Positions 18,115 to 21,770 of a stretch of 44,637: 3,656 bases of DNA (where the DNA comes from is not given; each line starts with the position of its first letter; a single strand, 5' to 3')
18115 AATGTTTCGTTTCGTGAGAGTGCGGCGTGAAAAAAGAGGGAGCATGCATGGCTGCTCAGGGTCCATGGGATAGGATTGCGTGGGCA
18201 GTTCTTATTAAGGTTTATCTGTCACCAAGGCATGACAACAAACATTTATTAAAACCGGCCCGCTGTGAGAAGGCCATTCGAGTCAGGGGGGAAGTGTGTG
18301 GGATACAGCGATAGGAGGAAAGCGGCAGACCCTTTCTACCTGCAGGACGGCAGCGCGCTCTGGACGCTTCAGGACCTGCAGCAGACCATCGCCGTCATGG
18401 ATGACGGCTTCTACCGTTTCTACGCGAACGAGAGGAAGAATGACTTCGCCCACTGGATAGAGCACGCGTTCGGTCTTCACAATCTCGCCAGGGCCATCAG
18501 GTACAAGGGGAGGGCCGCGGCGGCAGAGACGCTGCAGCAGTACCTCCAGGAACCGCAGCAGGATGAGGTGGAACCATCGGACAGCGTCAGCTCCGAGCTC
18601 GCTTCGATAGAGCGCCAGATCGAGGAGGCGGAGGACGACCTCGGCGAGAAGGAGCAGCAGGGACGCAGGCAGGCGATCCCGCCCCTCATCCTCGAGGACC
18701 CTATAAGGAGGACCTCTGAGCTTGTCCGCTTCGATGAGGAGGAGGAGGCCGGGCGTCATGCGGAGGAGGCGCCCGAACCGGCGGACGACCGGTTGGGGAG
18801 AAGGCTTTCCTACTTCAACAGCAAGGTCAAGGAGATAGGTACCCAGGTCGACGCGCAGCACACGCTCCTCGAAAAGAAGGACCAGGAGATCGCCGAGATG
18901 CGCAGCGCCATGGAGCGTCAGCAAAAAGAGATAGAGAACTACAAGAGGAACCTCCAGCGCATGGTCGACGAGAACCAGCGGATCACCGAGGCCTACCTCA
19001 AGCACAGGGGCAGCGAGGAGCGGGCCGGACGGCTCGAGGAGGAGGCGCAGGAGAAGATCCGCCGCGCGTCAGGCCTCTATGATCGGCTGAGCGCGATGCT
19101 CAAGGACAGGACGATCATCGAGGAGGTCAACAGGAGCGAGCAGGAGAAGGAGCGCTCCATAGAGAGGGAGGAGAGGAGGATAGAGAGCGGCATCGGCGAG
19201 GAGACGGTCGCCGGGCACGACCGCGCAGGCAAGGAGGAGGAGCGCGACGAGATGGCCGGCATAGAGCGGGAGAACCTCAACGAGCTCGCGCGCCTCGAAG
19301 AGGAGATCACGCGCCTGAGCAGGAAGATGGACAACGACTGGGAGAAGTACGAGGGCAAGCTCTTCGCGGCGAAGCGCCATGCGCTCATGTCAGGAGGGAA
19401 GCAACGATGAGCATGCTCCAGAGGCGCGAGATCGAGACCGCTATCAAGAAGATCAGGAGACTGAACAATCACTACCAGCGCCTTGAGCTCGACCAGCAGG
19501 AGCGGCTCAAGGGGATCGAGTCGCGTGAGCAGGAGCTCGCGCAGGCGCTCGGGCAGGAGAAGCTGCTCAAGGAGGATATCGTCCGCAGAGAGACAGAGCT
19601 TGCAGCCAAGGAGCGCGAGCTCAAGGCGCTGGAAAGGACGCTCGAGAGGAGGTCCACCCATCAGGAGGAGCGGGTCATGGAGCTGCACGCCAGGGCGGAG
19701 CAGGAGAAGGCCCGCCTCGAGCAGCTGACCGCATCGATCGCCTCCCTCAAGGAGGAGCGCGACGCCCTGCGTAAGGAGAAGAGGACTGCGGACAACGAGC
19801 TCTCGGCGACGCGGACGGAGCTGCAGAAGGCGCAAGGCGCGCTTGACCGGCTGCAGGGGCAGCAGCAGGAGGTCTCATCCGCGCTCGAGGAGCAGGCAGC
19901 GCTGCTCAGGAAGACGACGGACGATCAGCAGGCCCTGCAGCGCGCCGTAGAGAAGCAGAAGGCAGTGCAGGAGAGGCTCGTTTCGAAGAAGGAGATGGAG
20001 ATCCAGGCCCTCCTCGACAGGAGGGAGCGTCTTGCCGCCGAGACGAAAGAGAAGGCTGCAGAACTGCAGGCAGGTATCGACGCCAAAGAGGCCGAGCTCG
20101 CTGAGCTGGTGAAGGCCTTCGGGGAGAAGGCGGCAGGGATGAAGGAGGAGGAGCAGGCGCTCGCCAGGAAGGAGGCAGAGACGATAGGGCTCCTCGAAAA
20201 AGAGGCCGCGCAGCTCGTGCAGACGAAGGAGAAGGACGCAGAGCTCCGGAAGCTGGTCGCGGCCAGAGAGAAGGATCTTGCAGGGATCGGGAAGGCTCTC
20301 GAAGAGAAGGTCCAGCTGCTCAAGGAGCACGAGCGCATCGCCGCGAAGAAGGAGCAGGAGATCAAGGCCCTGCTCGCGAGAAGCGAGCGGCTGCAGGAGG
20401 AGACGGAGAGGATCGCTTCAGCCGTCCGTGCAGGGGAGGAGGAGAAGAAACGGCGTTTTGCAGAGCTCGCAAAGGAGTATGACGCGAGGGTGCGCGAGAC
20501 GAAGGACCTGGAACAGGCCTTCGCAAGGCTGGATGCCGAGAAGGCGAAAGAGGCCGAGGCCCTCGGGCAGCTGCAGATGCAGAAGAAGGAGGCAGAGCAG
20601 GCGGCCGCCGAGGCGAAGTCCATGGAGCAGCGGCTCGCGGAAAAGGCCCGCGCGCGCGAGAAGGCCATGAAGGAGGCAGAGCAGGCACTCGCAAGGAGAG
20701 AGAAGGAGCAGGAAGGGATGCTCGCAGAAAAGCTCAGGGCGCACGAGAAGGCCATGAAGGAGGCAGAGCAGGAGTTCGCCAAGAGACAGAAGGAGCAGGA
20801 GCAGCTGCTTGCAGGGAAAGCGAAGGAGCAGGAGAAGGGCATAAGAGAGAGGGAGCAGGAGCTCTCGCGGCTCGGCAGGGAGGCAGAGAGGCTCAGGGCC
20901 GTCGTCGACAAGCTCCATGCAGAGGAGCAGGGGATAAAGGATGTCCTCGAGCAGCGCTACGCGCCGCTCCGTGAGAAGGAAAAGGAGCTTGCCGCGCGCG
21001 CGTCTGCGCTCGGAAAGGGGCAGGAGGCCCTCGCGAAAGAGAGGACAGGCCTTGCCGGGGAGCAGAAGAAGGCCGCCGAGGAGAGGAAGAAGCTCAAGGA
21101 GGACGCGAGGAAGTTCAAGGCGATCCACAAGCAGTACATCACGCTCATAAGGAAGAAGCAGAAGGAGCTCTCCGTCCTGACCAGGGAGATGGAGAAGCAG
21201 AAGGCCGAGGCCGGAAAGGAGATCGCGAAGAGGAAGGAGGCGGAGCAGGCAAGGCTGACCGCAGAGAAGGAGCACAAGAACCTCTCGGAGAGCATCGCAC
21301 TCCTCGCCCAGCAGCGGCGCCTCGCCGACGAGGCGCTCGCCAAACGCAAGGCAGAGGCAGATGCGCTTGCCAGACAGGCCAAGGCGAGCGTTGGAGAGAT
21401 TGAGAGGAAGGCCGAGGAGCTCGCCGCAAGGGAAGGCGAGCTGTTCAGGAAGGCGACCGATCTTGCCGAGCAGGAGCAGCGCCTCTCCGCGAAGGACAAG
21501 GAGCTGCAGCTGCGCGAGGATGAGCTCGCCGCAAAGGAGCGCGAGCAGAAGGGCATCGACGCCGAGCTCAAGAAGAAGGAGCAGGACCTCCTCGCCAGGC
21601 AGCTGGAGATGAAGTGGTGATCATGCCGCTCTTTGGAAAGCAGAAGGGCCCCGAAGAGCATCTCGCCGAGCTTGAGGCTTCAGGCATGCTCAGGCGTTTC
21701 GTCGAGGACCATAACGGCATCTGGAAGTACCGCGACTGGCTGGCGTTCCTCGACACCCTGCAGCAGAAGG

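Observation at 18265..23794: Three-gene operon encoding about 1840 aa of almost pure coiled coil next to the archaellin gene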

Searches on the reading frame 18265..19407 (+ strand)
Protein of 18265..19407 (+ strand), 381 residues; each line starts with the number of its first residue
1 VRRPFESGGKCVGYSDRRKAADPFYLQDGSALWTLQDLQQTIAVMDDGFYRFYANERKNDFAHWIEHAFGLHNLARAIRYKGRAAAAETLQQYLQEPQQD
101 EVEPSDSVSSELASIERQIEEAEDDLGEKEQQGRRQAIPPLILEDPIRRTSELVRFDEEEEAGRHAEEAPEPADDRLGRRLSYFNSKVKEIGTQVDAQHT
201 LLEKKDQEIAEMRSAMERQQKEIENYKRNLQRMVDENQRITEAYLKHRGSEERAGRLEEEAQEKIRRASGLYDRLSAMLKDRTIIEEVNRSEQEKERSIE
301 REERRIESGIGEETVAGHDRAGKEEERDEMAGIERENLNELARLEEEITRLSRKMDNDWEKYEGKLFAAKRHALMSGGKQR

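Call 3: search_protein_families(library=pfam, proteins=[window:18265-19407:+], max_evalue=1)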
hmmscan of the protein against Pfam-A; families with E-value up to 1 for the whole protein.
window:18265-19407:+ (381 aa): 3 families
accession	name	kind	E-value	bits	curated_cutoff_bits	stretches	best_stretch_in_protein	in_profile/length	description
PF01519.22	DUF16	-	0.012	16.5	40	1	179-239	34-94/104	Protein of unknown function DUF16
PF19027.5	DUF5752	-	0.034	13.9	23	1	51-78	50-77/208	Family of unknown function (DUF5752)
PF07574.19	SMC_Nse1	-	0.46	10.8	23.3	0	178-264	51-136/194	Nse1 non-SMC component of SMC5-6 complex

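Call 6: search_protein_families(library=ncbifam, proteins=[window:18265-19407:+], max_evalue=1)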
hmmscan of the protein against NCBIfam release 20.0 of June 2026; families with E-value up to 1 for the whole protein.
window:18265-19407:+ (381 aa): 6 families
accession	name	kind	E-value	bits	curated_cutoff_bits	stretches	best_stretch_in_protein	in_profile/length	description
NF041034.1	Rad50_Sulf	equivalog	0.042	11.7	1000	1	187-357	164-322/872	DNA double-strand break repair ATPase Rad50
NF033703.1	transcr_KstR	equivalog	0.057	13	280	1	171-245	35-110/185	cholesterol catabolism transcriptional regulator KstR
NF010289.0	PRK13729.1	equivalog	0.31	9.9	504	1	164-252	42-127/474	F-type conjugal transfer pilus assembly protein TraB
TIGR04527.1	mycoplas_twoTM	subfamily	0.55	9.9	125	1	185-265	46-116/248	MG_279/MG_280 family protein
NF011901.0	PRK15374.1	equivalog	0.76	8.4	828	0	205-330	104-226/593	type III secretion system needle tip complex protein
TIGR02168.1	SMC_prok_B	equivalog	0.93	7.1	567.35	1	178-361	238-422/1181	chromosome segregation protein SMC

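Call 7: find_homologous_proteins(query=window:18265-19407:+, max_evalue=0.001)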
Query window:18265-19407:+ (381 aa): 1 proteins with E <= 0.001 among 8000 candidates.
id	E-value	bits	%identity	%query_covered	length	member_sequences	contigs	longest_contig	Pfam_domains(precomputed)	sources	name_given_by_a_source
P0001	1.6e-239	812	100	100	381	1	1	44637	-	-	-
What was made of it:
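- Tried and rejected: The word-indexed homology search with full ORF1 returned only itself (call 7).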

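Call 20: find_encoding_contigs(protein=P0001, flank=10000, max_places=5)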
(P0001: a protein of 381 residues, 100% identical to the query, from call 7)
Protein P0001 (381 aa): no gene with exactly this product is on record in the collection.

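Call 42: predict_structure(protein=window:18265-19407:+)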
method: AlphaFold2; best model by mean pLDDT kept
length: 381 residues; sequences in the alignment: 1
mean_pLDDT: 65.9   pTM: 0.24
mean pLDDT of the five models: 65.9, 63.6, 59.7, 55.6, 51.6
residues with pLDDT >= 90: 39; 70-90: 145; 50-70: 95; < 50: 102
segments of 3 or more residues with pLDDT < 50: 1-30, 96-106, 135-171, 309-320, 378-381
pLDDT, mean of each block of 10 residues (from residue 1): 31 34 42 66 61 54 64 77 80 58 46 78 77 44 37 41 45 65 85 88 90 90 92 86 62 64 71 58 64 85 68 39 68 89 92 88 75 55 36
secondary structure, 60 per line:
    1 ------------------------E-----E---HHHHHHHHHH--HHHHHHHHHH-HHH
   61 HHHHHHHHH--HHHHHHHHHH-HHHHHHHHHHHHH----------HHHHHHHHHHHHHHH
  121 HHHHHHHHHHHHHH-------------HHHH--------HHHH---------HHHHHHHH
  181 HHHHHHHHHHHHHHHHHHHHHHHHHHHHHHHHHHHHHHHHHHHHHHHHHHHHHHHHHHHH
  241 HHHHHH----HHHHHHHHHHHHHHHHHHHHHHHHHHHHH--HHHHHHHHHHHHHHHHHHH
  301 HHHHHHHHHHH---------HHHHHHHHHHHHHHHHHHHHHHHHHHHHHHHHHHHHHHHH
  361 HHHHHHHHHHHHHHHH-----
elements in order: H35-44 H47-56 H58-69 H72-81 H83-95 H106-134 H148-151 H160-163 H173-246 H251-279 H282-311 H321-376
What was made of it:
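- Checked: AF2 predicts ORF1 residues 173-376 as long helices (call 42).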

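Call 46: find_related_loci(query=A2, collection=genome_contigs, flank=10000)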
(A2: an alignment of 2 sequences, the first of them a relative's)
Query A2 (381 aa) in genome_contigs; peptide patterns used: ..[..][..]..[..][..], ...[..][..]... (x = any residue, [..] = any of these).
74 stretches matched a pattern; 1 encode a relative of the query (tblastn E <= 1e-3); 1 distinct loci.
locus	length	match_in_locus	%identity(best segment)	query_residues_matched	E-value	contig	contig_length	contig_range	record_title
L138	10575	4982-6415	44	17-366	3e-29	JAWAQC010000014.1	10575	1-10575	MAG: Candidatus Woesearchaeota archaeon isolate SZTDM-2_201709_bins_42 SZTDM-2_201709_bins_42_scaffold_14, whole genome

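Call 65: fold_search(model_id=the predicted structure, library=pdb)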
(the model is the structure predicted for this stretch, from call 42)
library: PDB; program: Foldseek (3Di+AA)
matches with E <= 10: 5; with E <= 0.001: 0
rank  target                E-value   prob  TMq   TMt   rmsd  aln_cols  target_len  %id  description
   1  7n6g_3I               3.2e+00  0.06  0.15  0.15  79.1       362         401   15  C1 of central pair (released 2022-05-18)
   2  9y6s_7L               3.9e+00  0.04  0.14  0.04  69.3       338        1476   16  96-nm repeat of the Leishmania tarentolae doublet microtubule (released 2025-12-17)
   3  5n9j_E                5.0e+00  0.05  0.08  0.16  19.2       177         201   10  Core Mediator of transcriptional regulation (released 2017-05-17)
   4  7sqc_O1               5.0e+00  0.04  0.14  0.09  79.8       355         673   15  Ciliary C1 central pair apparatus isolated from Chlamydomonas reinhardtii (released 2022-04-13)
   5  9ijj_D                8.7e+00  0.02  0.15  0.18  79.5       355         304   13  In situ structure of the central apparatus in mouse sperm axoneme. (released 2025-06-04)

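Call 89: search_protein_families(library=pfam, proteins=[L138:6460-7851:+, L138:7899-9332:+], max_evalue=0.01)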
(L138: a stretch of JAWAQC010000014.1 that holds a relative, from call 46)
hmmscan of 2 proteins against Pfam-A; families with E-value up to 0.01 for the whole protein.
L138:6460-7851:+ (464 aa): 0 families

L138:7899-9332:+ (478 aa): 0 families

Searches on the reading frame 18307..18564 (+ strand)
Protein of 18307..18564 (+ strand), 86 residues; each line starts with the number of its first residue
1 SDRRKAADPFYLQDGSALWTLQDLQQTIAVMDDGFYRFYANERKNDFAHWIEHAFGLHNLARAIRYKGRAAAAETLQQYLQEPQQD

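Call 99: predict_structure(alignment_id=A8)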
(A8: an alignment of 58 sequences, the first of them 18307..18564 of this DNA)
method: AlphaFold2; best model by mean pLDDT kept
length: 86 residues; sequences in the alignment: 58
mean_pLDDT: 92.9   pTM: 0.83
mean pLDDT of the five models: 92.9, 92.6, 92.1, 91.9, 89.0
residues with pLDDT >= 90: 75; 70-90: 5; 50-70: 5; < 50: 1
segments of 3 or more residues with pLDDT < 50: none
pLDDT, mean of each block of 10 residues (from residue 1): 81 95 97 96 96 96 97 97 72
secondary structure, 60 per line:
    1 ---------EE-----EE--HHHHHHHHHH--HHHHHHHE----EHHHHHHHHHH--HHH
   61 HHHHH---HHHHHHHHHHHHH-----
elements in order: H21-30 H33-39 H46-55 H58-65 H69-81
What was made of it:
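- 18328..18555 (+): Single DUF5752-type unit (ORF1 aa about 22-97) with the KNDFxxW motif. Fold is a beta hairpin plus five helices. AF2 with a 58-sequence MSA gives pLDDT 92.9 (call 99).
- On DUF5752 (PF19027): The AF2 model has pLDDT 92.9 (call 99).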

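Call 102: fold_search(model_id=the predicted structure, library=pdb)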
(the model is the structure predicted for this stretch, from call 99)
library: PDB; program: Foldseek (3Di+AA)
matches with E <= 10: 60; with E <= 0.001: 0
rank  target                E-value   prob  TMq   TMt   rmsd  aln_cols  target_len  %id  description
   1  4cso_B                1.3e-01  0.72  0.48  0.23  16.2       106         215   19  The structure of OrfY from Thermoproteus tenax (released 2014-03-19)
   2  4cso_A                1.6e-01  0.90  0.57  0.25  15.9       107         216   19  The structure of OrfY from Thermoproteus tenax (released 2014-03-19)
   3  4cso_D                3.2e-01  0.66  0.54  0.25  15.3       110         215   21  The structure of OrfY from Thermoproteus tenax (released 2014-03-19)
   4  3vs9_C                1.7e+00  0.04  0.25  0.08  14.8       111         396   12  Crystal structure of type III PKS ArsC mutant (released 2013-04-24)
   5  7aoi_Af               2.2e+00  0.01  0.15  0.10  15.2        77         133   13  Trypanosoma brucei mitochondrial ribosome large subunit assembly intermediate (released 2020-12-02)
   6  6wn2_A                2.8e+00  0.04  0.25  0.10  12.4        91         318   14  Tyrosyl t-RNA Synthetase Mutant from E.coli Complexed with sulfotyrosine (released 2020-09-02)
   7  2kpq_MODEL_1_A        3.2e+00  0.04  0.30  0.27  12.3        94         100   17  NMR Structure of Agrobacterium tumefaciens protein Atu1219: Northeast Structural Genomics Consortium target At (released 2009-12-08)
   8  9e5c_6g               3.6e+00  0.04  0.21  0.05  15.9        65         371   17  Cryo-EM structure of 96 nm repeat of microtubule doublet from T. brucei flagellum (released 2025-03-12)
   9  6yxx_Af               3.8e+00  0.03  0.14  0.09  11.1        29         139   28  State A of the Trypanosoma brucei mitoribosomal large subunit assembly intermediate (released 2020-10-14)
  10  9m64_B                4.1e+00  0.02  0.19  0.08  18.9       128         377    8  Structure of SPIN90 dimer-Arp2/3 complexes-nucleated actin filaments (Doublet Complex) (released 2025-09-10)
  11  1dpz_A                4.4e+00  0.08  0.23  0.07   5.1        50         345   26  STRUCTURE OF MODIFIED 3-ISOPROPYLMALATE DEHYDROGENASE AT THE C-TERMINUS, HD711 (released 2000-01-12)
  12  1xac                  4.4e+00  0.08  0.20  0.07   5.8        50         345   28  CHIMERA ISOPROPYLMALATE DEHYDROGENASE BETWEEN BACILLUS SUBTILIS (M) AND THERMUS THERMOPHILUS (T) FROM N-TERMINAL: 20% T  (released 1996-04-03)
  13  4cs9_B                4.4e+00  0.05  0.26  0.17   6.6        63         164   16  Crystal structure of the asymmetric human metapneumovirus M2-1 tetramer bound to adenosine monophosphate (released 2014-05-28)
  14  8c47_A                4.4e+00  0.02  0.26  0.08  17.2       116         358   15  Leishmania ATP-actin monomer in complex with Leishmania profilin (released 2024-03-06)
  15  3a5q_B                4.4e+00  0.02  0.23  0.08  12.9        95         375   13  Benzalacetone synthase from Rheum palmatum (released 2010-01-26)
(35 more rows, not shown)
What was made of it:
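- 18328..18555 (+): The top Foldseek hits are 4cso OrfY (call 102).
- On DUF5752 (PF19027): The three best Foldseek hits are 4cso chains, with probability up to 0.90 and TMq 0.57, but E is 0.13 and the rmsd is high because the target has two units (call 102).
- Closest known: DUF5752. Same: 4cso is the top structural match (call 102).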

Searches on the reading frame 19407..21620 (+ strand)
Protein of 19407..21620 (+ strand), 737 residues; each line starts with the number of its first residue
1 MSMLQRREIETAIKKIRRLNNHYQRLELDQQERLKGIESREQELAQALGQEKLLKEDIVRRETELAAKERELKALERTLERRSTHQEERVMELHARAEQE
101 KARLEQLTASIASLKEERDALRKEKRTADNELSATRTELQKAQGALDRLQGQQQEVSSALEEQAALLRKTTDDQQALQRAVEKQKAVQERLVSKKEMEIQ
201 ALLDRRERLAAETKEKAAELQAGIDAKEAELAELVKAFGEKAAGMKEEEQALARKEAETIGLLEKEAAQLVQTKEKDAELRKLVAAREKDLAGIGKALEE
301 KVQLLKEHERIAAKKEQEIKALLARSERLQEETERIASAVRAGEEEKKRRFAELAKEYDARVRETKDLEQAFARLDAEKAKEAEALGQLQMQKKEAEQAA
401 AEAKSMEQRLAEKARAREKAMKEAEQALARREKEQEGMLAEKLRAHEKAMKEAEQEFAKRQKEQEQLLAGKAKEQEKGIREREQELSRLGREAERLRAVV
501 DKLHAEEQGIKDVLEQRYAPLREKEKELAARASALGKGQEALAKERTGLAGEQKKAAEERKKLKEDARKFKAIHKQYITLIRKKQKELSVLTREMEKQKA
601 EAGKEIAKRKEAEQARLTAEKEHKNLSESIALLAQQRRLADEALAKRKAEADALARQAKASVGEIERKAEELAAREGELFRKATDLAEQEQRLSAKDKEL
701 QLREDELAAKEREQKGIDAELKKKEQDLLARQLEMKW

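Call 3: search_protein_families(library=pfam, proteins=[window:19407-21617:+], max_evalue=1)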
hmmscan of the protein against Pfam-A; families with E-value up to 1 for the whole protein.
window:19407-21617:+ (737 aa): 1 family
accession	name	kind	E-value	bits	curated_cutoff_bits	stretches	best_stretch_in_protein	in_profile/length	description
PF18301.6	preATP-grasp_3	-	0.069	13.8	26.3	1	320-360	2-42/76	pre ATP-grasp 3 domain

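Call 5: find_encoding_contigs(protein=window:19407-21620:+, flank=10000, max_places=6)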
Protein window:19407-21620:+ (737 aa): no gene with exactly this product is on record in the collection.
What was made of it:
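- Tried and rejected: Exact-sequence look-ups of ORF2 and ORF1 found nothing on record (calls 5, 20).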

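Call 6: search_protein_families(library=ncbifam, proteins=[window:19407-21617:+], max_evalue=1)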
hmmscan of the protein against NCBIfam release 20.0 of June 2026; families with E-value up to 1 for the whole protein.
window:19407-21617:+ (737 aa): 3 families
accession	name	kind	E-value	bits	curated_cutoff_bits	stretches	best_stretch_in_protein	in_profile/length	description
TIGR02168.1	SMC_prok_B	equivalog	1e-06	26.8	567.35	3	95-370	218-488/1181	chromosome segregation protein SMC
TIGR04523.1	Mplasa_alph_rch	subfamily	0.004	15.1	270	2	9-263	414-675/745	helix-rich protein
TIGR02169.1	SMC_prok_A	equivalog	0.0087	13.8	729.4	2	95-351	668-924/1165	chromosome segregation protein SMC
